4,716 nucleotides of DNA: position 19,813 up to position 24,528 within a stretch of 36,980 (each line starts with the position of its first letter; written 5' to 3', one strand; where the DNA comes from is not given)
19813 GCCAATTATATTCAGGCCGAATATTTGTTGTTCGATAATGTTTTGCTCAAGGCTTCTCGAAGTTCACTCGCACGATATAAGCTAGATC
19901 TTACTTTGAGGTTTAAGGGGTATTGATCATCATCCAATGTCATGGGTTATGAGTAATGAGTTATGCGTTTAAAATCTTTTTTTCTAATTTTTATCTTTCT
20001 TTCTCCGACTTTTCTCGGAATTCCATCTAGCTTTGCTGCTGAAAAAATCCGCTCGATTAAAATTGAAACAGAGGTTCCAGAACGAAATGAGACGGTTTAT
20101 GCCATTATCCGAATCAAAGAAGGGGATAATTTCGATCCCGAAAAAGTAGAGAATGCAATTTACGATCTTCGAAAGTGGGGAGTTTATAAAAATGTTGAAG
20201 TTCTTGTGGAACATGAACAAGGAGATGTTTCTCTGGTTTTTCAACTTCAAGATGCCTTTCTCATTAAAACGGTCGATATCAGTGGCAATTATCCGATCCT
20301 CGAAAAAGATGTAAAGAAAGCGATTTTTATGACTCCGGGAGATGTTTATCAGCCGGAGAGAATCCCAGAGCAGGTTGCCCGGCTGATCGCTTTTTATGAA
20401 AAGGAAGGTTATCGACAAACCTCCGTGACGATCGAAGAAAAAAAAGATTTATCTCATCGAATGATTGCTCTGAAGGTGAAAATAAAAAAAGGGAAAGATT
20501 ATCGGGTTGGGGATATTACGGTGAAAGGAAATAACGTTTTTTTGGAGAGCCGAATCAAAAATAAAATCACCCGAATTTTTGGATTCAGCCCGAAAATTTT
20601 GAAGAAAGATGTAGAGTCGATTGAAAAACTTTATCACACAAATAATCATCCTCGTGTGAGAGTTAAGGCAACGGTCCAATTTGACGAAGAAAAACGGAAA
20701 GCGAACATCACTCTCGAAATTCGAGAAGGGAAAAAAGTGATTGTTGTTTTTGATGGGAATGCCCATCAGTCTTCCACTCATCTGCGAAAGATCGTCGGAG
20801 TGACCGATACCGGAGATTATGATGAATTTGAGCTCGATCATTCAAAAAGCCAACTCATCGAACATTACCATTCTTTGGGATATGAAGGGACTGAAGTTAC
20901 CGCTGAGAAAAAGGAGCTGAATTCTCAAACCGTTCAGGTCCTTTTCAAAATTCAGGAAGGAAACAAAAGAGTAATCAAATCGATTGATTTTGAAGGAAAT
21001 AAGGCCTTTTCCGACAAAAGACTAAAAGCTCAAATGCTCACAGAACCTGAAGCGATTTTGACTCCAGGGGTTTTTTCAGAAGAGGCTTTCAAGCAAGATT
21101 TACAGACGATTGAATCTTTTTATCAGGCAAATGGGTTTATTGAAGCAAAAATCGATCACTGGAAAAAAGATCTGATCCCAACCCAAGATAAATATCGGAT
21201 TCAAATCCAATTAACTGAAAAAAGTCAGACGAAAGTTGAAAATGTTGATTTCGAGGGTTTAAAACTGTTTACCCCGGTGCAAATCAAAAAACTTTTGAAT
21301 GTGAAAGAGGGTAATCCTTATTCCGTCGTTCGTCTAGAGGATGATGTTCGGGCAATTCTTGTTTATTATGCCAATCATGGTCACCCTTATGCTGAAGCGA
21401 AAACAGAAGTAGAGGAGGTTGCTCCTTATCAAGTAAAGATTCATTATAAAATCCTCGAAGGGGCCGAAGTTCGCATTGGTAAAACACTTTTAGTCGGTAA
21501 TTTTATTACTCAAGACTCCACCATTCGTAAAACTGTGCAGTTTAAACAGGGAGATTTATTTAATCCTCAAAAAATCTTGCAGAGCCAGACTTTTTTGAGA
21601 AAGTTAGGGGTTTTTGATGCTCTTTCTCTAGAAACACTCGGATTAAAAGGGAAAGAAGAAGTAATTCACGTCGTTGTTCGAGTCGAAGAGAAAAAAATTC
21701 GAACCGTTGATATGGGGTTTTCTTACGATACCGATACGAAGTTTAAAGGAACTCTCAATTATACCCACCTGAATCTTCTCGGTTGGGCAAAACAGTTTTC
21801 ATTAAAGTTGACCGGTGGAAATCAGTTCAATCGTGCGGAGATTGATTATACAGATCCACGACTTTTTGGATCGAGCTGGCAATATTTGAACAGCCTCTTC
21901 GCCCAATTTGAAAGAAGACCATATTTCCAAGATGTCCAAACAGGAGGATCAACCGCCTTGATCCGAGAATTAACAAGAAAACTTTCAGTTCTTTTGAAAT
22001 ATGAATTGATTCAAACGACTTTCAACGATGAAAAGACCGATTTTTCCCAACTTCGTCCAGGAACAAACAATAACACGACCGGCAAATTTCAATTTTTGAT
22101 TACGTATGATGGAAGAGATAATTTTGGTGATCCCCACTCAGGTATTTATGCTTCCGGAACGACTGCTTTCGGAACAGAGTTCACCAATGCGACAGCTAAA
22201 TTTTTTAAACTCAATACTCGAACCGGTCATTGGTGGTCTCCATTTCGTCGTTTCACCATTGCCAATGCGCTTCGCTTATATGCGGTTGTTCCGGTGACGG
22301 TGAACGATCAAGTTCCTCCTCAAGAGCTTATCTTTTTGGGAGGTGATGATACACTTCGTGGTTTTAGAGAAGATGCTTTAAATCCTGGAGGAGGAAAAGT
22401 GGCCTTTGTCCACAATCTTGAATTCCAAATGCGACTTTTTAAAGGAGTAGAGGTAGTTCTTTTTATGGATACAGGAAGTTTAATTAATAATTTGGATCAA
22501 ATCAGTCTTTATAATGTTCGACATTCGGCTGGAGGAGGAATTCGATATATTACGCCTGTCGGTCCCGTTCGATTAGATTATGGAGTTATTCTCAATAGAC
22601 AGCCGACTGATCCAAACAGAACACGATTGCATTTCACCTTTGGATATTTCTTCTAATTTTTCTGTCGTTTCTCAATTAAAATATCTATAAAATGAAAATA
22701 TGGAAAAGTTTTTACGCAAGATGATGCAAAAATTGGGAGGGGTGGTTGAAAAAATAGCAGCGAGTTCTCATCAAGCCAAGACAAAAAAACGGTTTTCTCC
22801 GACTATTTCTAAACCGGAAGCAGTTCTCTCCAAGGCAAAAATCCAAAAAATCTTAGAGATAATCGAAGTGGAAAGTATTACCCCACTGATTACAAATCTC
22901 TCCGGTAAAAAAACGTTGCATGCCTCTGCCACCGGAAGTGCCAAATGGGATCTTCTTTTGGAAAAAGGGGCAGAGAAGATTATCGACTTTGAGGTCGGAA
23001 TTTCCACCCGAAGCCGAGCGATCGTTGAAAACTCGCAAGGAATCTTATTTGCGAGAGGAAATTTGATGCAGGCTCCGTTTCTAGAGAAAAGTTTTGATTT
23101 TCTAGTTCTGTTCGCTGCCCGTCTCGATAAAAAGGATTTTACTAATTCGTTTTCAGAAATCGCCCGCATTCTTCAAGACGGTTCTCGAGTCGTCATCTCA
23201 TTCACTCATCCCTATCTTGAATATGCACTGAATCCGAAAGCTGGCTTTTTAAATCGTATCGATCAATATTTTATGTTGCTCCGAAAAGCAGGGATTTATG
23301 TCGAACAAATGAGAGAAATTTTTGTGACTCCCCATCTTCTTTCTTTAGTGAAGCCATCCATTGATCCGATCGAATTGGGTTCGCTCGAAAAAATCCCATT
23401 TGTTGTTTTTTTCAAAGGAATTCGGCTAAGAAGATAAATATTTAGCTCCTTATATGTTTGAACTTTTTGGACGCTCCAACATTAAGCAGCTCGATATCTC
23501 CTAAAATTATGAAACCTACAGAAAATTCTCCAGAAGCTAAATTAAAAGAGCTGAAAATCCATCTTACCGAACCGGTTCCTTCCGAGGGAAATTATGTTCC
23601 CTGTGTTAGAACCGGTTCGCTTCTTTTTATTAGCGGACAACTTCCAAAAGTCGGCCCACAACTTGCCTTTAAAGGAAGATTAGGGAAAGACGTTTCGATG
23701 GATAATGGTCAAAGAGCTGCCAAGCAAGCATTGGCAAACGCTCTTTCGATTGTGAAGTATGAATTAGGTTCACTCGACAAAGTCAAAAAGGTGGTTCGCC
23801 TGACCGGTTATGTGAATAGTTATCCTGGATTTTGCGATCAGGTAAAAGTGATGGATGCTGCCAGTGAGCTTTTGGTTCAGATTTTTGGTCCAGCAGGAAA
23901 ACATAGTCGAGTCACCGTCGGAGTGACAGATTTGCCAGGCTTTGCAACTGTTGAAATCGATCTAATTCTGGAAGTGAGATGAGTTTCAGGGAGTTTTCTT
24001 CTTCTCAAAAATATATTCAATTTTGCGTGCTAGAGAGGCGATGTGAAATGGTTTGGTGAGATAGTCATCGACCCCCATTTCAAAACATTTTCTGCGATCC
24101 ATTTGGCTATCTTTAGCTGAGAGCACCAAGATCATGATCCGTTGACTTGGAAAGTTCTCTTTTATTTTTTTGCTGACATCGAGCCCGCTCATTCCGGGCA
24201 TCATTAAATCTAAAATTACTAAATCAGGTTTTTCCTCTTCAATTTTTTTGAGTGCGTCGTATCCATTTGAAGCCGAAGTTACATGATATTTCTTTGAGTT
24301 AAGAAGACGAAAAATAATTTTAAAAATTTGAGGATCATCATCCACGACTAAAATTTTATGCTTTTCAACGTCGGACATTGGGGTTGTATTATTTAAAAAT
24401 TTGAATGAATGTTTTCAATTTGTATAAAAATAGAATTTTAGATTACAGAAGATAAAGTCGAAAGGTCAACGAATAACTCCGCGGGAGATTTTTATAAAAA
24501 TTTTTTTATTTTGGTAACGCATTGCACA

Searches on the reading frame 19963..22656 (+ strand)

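Call 9: search_protein_families(library=pfam, proteins=[window:19963-22656:+], max_evalue=0.01)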
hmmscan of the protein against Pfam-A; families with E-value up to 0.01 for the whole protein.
window:19963-22656:+ (897 aa): 5 families
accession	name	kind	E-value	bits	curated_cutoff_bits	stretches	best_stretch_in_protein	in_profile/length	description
PF07244.20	POTRA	-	4.2e-61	204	21.3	7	337-418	2-77/79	Surface antigen variable number repeat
PF01103.29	Omp85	-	5e-42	145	24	1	604-897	1-325/325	Omp85 superfamily domain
PF08479.16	POTRA_2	-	6.6e-10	39.1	24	0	425-487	3-65/76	POTRA domain, ShlB-type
PF03865.19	ShlB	-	0.00064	19.7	22.7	1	729-843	179-294/311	Haemolysin secretion/activation protein ShlB/FhaC/HecB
PF25282.1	POTRA1_3_Toc75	-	0.0056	17.3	27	0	41-83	40-82/99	Toc75-like, POTRA domain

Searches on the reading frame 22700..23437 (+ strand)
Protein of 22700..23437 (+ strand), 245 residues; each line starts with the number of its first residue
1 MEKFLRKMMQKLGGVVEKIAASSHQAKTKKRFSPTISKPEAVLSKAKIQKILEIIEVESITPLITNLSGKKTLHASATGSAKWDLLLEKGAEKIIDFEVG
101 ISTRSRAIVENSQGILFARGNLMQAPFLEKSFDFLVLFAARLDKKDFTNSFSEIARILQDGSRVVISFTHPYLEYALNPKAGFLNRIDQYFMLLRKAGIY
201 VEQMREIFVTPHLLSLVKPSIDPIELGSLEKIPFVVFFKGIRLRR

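Call 41: search_protein_families(library=pfam, proteins=[window:22700-23437:+], max_evalue=0.001)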
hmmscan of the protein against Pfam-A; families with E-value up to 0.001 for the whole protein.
window:22700-23437:+ (245 aa): 1 family
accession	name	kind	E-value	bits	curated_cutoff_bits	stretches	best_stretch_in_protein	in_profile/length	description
PF08241.18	Methyltransf_11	-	8.5e-05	23.6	21.2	1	109-166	38-95/95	Methyltransferase domain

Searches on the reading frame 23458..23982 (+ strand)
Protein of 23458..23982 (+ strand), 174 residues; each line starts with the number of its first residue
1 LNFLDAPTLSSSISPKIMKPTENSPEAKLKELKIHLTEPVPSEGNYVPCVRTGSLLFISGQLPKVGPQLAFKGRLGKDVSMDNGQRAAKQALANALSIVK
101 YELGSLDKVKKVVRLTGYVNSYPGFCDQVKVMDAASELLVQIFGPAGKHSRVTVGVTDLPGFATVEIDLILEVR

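Call 41: search_protein_families(library=pfam, proteins=[window:23458-23982:+], max_evalue=0.001)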
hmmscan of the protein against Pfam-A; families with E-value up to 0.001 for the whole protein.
window:23458-23982:+ (174 aa): 2 families
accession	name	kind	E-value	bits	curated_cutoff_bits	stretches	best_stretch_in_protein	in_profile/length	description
PF14588.11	YjgF_endoribonc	-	2.7e-22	79.6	35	1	31-154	6-129/148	YjgF/chorismate_mutase-like, putative endoribonuclease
PF01042.26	Ribonuc_L-PSP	-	3.6e-12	46.8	27.3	1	42-171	7-119/121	Endoribonuclease L-PSP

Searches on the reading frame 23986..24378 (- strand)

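Call 41: search_protein_families(library=pfam, proteins=[window:23986-24378:-], max_evalue=0.001)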
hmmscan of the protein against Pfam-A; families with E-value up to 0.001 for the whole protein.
window:23986-24378:- (130 aa): 1 family
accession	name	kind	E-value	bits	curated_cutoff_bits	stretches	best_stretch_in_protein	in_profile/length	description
PF00072.30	Response_reg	-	2.5e-31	108.6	30.2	1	9-120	1-110/111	Response regulator receiver domain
